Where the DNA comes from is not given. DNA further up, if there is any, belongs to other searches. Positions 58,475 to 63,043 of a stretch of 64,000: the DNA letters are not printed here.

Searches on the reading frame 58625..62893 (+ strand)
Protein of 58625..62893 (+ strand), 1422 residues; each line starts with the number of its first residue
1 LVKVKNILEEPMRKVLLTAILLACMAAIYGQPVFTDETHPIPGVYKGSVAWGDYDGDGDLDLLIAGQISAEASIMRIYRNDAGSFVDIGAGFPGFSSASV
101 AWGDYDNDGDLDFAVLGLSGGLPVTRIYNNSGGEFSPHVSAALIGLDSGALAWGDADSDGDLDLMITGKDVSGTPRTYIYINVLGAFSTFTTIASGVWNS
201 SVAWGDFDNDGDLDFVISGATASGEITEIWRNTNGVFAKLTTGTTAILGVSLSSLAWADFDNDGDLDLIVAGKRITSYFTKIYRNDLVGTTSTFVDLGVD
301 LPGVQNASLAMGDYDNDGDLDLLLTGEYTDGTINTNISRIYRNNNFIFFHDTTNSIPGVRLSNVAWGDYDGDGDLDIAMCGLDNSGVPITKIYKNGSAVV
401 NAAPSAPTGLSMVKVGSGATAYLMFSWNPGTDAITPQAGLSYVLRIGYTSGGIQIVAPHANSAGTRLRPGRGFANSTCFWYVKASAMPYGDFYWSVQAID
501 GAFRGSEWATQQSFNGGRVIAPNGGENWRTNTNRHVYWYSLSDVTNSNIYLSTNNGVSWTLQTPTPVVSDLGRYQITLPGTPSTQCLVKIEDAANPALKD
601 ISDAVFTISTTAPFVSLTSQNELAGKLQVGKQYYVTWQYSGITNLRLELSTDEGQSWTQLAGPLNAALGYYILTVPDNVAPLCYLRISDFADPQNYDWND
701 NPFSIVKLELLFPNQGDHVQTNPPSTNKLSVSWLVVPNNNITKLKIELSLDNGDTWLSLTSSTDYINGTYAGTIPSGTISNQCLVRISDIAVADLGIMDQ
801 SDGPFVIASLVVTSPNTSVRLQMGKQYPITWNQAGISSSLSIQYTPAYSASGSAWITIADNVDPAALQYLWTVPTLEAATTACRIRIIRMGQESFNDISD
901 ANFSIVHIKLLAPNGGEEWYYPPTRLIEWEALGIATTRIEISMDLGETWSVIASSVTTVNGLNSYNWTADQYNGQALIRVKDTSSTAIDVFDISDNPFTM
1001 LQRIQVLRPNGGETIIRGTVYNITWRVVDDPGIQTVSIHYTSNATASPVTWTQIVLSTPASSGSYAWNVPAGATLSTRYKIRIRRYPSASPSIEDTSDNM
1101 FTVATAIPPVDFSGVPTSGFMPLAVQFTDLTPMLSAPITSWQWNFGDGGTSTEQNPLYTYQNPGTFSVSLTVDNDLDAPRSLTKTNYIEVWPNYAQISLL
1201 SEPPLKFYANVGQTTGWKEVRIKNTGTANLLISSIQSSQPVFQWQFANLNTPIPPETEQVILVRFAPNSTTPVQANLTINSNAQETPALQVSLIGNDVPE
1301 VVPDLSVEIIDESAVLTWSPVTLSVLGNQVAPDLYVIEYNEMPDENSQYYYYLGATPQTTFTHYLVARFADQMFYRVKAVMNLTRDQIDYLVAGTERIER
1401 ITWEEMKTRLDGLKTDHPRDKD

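Call 3: search_protein_families(library=pfam, proteins=[window:58625-62893:+])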
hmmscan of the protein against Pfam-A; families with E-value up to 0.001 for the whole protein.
window:58625-62893:+ (1422 aa): 11 families
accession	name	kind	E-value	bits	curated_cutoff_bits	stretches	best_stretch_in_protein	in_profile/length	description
PF13517.12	FG-GAP_3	-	3.1e-31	108.2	26.9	4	53-115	1-61/61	FG-GAP-like repeat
PF01839.29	FG-GAP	-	5.4e-17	61.7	22.1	0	199-218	2-21/37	FG-GAP repeat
PF18911.6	PKD_4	-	7.2e-15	55.3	27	1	1124-1190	19-85/85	PKD domain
PF00801.26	PKD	-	2.6e-09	37.4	23.5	1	1124-1176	16-69/80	PKD domain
PF07610.17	DUF1573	-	6.3e-06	26.6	26.1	1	1218-1288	21-90/98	Protein of unknown function (DUF1573)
PF22073.2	Cep192_D4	-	6.4e-06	26.8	35.5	1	1217-1295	23-109/112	Cep192 domain 4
PF10342.15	Kre9_KNH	-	1.6e-05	26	24.6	1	1009-1084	2-76/94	Kre9/KNH-like N-terminal Ig-like domain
PF15780.11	ASH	-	3.7e-05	24.3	27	0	1210-1283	20-92/98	Abnormal spindle-like microcephaly-assoc'd, ASPM-SPD-2-Hydin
PF03404.22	Mo-co_dimer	-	0.00014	22.3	22.7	0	933-952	42-61/138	Mo-co oxidoreductase dimerisation domain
PF14610.12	Psg1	-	0.00019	21.7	30.1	0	1008-1076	29-102/186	Ykl077w/Psg1 (Pma1 Stabilization in Golgi)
PF02012.26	BNR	-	0.00052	20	27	0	550-560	1-11/12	BNR/Asp-box repeat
